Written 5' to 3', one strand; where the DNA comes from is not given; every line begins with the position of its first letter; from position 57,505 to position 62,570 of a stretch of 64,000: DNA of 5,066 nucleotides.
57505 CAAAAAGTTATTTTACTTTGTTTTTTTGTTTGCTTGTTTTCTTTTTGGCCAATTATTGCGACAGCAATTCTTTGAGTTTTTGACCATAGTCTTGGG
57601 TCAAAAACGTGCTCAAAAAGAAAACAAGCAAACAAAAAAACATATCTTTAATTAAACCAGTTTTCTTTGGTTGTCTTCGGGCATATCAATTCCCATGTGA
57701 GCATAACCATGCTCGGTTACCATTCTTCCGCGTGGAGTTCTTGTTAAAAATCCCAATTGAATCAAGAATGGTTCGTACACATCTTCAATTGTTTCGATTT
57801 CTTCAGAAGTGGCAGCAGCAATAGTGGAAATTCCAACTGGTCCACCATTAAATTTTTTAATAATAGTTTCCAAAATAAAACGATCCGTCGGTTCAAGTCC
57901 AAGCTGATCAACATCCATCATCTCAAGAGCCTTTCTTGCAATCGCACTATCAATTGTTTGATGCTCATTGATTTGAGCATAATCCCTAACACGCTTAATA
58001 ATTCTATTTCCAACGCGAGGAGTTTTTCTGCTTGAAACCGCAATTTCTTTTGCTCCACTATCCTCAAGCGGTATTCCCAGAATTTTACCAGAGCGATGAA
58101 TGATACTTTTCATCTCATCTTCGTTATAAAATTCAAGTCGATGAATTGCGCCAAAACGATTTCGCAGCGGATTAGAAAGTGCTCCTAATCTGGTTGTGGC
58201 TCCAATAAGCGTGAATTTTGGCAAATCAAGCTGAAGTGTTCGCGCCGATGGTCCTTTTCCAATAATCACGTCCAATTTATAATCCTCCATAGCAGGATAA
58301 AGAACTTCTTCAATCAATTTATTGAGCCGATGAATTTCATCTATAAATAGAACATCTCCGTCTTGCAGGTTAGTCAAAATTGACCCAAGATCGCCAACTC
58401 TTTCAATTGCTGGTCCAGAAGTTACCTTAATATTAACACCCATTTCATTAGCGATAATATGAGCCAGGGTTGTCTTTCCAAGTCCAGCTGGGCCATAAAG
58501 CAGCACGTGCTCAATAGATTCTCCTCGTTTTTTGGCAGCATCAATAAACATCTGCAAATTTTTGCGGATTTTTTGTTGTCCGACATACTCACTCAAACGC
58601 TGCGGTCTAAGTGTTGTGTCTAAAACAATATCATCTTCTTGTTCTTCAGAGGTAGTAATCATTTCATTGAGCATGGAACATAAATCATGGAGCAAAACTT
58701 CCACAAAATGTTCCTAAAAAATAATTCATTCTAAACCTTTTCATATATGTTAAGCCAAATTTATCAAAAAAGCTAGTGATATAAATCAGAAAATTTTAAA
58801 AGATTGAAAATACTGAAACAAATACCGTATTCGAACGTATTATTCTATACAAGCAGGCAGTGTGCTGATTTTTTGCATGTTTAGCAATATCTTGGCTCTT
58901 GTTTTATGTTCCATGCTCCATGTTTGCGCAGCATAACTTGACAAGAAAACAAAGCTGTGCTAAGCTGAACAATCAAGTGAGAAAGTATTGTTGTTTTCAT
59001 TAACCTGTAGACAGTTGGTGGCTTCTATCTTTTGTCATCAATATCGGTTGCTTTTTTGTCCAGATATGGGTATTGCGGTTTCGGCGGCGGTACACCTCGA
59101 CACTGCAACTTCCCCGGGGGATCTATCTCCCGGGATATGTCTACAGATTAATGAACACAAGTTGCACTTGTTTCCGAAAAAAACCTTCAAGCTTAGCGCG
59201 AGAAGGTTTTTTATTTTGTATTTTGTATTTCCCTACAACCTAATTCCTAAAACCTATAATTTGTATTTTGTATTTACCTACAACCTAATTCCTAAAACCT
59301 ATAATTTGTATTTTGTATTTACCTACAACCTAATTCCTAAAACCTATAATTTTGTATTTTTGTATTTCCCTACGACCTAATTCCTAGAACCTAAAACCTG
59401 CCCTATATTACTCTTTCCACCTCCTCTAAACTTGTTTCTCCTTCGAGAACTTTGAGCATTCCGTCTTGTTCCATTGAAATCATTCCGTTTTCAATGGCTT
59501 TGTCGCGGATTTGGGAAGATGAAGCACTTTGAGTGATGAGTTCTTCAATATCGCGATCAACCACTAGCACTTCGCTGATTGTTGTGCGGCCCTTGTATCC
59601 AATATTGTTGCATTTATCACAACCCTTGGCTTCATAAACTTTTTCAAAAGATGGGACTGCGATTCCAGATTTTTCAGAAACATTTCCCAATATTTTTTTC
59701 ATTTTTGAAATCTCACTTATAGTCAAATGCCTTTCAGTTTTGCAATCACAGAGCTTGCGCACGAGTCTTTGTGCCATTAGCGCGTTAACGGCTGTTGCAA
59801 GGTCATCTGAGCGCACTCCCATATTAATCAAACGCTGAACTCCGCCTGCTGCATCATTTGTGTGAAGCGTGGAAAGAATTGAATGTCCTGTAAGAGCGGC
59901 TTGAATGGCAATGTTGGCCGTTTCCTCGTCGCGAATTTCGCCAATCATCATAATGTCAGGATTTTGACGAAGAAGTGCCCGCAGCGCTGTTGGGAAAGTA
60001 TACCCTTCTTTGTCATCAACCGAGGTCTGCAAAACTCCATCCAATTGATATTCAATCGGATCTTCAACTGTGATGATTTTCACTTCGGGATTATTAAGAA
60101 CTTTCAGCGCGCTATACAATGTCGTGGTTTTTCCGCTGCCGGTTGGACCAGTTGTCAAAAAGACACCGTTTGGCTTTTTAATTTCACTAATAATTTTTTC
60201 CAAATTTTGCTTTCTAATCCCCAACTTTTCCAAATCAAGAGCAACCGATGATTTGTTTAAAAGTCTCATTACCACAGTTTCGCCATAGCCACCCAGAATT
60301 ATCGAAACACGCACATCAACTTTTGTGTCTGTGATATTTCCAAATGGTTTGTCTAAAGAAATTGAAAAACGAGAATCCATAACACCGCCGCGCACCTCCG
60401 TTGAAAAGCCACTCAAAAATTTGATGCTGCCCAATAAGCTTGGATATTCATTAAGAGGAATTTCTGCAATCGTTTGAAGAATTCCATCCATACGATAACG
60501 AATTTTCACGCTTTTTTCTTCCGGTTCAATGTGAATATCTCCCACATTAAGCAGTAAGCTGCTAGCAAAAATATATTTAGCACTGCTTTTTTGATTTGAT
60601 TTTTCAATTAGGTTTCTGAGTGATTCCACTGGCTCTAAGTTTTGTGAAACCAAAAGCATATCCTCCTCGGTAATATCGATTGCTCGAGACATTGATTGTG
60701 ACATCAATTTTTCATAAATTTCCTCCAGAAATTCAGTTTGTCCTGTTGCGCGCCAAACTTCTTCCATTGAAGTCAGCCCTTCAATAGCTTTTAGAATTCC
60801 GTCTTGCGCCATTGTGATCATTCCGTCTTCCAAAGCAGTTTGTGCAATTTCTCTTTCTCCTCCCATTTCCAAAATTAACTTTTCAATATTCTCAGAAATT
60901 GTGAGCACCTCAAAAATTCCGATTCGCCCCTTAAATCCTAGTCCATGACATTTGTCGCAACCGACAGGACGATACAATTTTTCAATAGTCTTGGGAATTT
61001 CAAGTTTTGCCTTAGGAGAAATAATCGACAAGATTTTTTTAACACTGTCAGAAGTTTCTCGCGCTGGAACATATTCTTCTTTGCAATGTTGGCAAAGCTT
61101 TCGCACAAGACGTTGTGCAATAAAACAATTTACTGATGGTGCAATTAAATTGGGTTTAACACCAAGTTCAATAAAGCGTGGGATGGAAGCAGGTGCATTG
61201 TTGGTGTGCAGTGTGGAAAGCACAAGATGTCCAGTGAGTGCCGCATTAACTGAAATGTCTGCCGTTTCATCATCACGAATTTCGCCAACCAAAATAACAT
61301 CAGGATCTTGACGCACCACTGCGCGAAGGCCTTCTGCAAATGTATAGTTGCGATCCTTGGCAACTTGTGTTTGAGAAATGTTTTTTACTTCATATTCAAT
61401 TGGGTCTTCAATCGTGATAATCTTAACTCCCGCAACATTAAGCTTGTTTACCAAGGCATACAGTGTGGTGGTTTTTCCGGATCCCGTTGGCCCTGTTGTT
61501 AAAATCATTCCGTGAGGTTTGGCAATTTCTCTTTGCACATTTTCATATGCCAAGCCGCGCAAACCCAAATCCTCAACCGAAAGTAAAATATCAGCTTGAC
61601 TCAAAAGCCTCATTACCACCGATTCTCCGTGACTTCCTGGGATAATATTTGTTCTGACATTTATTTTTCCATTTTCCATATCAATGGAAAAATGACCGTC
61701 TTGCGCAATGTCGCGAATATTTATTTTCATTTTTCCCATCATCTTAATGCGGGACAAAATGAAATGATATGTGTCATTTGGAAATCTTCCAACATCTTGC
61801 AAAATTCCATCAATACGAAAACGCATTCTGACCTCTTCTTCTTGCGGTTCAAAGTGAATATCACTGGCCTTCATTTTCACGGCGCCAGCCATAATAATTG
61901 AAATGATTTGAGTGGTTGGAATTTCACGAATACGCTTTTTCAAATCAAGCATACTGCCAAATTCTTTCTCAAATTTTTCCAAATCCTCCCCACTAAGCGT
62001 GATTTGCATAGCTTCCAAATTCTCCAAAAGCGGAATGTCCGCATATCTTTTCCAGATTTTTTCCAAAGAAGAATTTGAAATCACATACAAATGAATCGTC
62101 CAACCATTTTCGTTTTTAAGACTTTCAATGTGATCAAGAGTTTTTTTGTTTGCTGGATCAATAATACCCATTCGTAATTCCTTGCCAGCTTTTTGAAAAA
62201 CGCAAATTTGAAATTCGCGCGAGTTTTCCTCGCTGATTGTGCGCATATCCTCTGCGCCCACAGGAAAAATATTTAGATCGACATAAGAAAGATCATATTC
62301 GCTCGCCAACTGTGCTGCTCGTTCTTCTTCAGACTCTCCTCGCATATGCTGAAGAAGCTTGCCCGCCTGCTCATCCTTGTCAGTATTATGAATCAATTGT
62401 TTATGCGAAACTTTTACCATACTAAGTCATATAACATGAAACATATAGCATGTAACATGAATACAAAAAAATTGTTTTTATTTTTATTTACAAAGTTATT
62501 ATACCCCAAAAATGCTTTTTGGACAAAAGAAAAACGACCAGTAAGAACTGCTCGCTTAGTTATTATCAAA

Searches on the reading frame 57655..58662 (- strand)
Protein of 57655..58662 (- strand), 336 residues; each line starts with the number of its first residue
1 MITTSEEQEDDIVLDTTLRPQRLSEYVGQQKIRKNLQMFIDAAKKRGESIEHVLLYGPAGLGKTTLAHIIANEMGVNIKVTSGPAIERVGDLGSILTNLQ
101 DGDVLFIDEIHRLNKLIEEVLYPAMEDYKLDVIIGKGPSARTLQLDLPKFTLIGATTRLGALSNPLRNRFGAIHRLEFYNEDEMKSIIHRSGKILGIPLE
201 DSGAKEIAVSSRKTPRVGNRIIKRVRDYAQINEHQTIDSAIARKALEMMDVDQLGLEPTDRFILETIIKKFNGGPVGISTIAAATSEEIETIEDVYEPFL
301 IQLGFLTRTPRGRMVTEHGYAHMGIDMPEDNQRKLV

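Call 13: find_related_loci(query=window:57655-58662:-, collection=genome_contigs, flank=10000)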
Query window:57655-58662:- (336 aa) in genome_contigs; peptide patterns used: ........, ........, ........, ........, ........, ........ (x = any residue, [..] = any of these).
600 stretches matched a pattern (row limit reached: there are more); 598 encode a relative of the query (tblastn E <= 1e-3); the best 80 are kept; 80 distinct loci.
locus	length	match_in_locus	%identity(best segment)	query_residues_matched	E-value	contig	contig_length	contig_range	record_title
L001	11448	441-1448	96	1-336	0e+0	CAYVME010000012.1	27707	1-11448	MAG TPA_asm: uncultured Bdellovibrionales bacterium isolate SRP011637_co1_104 genome assembly, contig: NODE_415_length_2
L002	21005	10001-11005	96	1-335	0e+0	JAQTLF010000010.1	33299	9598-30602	MAG: Candidatus Moraniibacteriota bacterium isolate STA_10 NODE_2534_length_33299_cov_7.255547_Sandtown_A, whole genome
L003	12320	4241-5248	79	1-336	0e+0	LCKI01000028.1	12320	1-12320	MAG: Parcubacteria group bacterium GW2011_GWC1_45_14 UW95_C0028, whole genome shotgun sequence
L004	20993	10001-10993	75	1-331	1e-171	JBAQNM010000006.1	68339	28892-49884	MAG: Candidatus Moraniibacteriota bacterium isolate MFD12002_ilm_asm_bin53 k127_97662, whole genome shotgun sequence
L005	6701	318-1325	72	1-336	3e-170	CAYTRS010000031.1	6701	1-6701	MAG TPA_asm: uncultured Bdellovibrionales bacterium isolate binchicken_co220_120 genome assembly, contig: NODE_7676_leng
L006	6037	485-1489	74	1-336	6e-170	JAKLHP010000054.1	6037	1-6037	MAG: Patescibacteria group bacterium isolate RA.bin66 RA.bin66_54, whole genome shotgun sequence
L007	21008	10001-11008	72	1-336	2e-166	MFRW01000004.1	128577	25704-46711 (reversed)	MAG: Candidatus Moranbacteria bacterium RIFCSPHIGHO2_01_FULL_55_24 rifcsphigho2_01_scaffold_474, whole genome shotgun se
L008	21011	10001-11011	73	1-336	2e-166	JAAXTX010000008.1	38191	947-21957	MAG: Candidatus Moraniibacteriota bacterium isolate W4_Combined_metabat1_121 W4_Combined_metabat1_121_NODE_192, whole ge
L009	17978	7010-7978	74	10-332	4e-166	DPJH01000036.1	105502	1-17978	MAG TPA_asm: Candidatus Moraniibacteriota bacterium isolate UBA8518 contig_504, whole genome shotgun sequence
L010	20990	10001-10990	73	1-332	2e-165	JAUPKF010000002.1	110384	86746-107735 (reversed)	MAG: Patescibacteria group bacterium isolate erpe_2018_pw_0hr_WHONDRS-PP48-000085_A_bin.1 scaffold_5, whole genome shotg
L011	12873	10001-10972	73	2-325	5e-165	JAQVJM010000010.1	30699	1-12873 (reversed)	MAG: Candidatus Moraniibacteriota bacterium isolate STE_63 NODE_2956_length_30699_cov_16.501112_Sandtown_E, whole genome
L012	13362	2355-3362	71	1-336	2e-163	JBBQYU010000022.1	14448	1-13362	MAG: Candidatus Moraniibacteriota bacterium isolate Co_metawrap_2179 Cmw_2179_k141_15889079_length_14448_cov_9.0000, who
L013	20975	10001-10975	74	1-325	9e-163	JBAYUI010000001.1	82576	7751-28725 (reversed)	MAG: Parcubacteria group bacterium isolate SO_2016_LW3_31 scaffold00438_LW162_2016, whole genome shotgun sequence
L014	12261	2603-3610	70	1-336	1e-161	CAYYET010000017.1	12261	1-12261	MAG TPA_asm: uncultured Bdellovibrionales bacterium isolate SRP135725_co1_601 genome assembly, contig: NODE_7154_length_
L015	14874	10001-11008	72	1-336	2e-161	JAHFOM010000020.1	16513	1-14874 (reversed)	MAG: Candidatus Moraniibacteriota bacterium isolate nzgw503 NODE_3343_length_16514_cov_3.752333, whole genome shotgun se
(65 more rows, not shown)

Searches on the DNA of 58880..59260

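Call 66: search_rna_families(source=window, start=58880, end=59260, threshold=evalue, max_evalue=1, show_alignments=1)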
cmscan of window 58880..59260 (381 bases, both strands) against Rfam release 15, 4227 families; matches with E-value up to 1: 3.
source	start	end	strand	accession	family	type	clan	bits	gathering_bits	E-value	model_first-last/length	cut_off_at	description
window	59157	59224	+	RF02732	JA04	Gene; sRNA;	-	29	81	0.023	1-81/81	no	Aggregatibacter sRNA JA04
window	59113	59260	-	RF01412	BsrG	Gene; sRNA;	-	19.5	55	0.012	90-259/259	5'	BsrG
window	59180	59251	-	RF02769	Ysr202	Gene; sRNA;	-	14.1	315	0.078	1-282/282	no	Yersinia sRNA 202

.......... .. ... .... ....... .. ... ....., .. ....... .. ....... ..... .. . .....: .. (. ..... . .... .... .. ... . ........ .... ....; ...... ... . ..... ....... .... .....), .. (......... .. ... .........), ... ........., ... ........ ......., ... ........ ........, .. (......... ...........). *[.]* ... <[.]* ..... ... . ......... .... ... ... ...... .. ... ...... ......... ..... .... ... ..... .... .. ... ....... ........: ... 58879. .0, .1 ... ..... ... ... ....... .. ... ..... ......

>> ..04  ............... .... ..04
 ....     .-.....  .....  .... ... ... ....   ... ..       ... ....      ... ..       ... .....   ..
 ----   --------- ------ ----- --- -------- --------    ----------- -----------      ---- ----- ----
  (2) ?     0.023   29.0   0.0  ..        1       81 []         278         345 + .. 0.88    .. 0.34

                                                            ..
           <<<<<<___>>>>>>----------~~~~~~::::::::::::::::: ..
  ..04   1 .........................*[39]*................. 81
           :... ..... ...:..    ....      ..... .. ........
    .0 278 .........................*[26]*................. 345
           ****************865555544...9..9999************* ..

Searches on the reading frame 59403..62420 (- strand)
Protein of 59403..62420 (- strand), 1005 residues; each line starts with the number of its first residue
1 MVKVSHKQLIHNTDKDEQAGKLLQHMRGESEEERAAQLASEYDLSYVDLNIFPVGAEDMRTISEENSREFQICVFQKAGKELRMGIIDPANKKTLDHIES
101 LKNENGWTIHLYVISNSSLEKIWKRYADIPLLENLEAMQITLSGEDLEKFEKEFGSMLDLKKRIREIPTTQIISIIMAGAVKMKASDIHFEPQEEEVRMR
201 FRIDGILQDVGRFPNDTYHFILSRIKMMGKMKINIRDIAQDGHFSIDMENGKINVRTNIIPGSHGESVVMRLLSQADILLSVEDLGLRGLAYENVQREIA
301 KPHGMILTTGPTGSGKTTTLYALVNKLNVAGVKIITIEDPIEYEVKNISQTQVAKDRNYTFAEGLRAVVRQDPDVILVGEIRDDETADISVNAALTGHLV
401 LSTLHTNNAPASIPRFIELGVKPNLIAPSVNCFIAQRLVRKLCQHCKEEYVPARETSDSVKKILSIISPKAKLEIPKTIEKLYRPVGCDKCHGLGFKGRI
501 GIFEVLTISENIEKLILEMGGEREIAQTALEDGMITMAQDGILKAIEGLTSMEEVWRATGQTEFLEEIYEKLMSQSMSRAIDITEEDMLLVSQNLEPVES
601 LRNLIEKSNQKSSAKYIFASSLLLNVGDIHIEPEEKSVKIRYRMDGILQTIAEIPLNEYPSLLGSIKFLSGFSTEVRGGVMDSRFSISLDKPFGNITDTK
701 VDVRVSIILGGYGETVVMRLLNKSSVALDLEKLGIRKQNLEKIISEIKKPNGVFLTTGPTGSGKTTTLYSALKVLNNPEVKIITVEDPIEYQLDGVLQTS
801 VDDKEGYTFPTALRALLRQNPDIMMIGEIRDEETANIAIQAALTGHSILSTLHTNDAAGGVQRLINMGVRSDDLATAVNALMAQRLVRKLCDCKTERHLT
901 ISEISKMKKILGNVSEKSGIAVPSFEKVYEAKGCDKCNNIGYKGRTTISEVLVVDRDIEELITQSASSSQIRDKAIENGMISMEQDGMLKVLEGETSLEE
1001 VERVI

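Call 20: search_protein_families(library=pfam, proteins=[window:59403-62420:-], max_evalue=0.001)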
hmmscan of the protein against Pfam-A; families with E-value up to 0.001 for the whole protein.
window:59403-62420:- (1005 aa): 26 families (the best 25 are shown)
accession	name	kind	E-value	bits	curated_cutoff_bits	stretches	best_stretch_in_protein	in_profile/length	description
PF00437.27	T2SSE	-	1.2e-226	751.9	24.9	2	168-557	7-370/370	Type II/IV secretion system protein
PF25199.1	nSTAND_NTPase5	-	7.4e-11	42.5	34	1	300-358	38-97/145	Novel STAND NTPase 5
PF20720.3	nSTAND3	-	2.5e-08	34.2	27.2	1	298-343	12-57/155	Novel STAND NTPase 3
PF13401.12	AAA_22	-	5.2e-08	33.7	27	0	303-341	5-43/130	AAA domain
PF13604.12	AAA_30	-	1.7e-07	31.6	27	0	295-336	10-51/191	AAA domain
PF13555.12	AAA_29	-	3.1e-07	30.5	27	0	301-324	20-43/61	P-loop containing region of AAA domain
PF04851.21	ResIII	-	5.7e-07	30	22.5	0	737-783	9-57/164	Type III restriction enzyme, res subunit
PF07724.20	AAA_2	-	8.2e-07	29.6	27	0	302-381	2-84/166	AAA domain (Cdc48 subfamily)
PF13173.12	AAA_14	-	2.8e-06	27.8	27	0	305-348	4-48/129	AAA domain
PF12775.13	AAA_7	-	3.1e-06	27.3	25.8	0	296-337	26-67/181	P-loop containing dynein motor region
PF13245.12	AAA_19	-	5.8e-06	27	25.1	0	301-332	9-40/134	AAA domain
PF00004.35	AAA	-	8.8e-06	26.6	21.2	0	306-381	1-66/131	ATPase family associated with various cellular activities (AAA)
PF05157.20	MshEN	-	1.4e-05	25.4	23.1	1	42-126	1-83/90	MshEN domain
PF13238.12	AAA_18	-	1.7e-05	25.7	29.4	0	306-338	1-32/128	AAA domain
PF02492.25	cobW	-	1.9e-05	24.7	20.7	0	306-337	3-33/180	CobW/HypB/UreG, nucleotide-binding domain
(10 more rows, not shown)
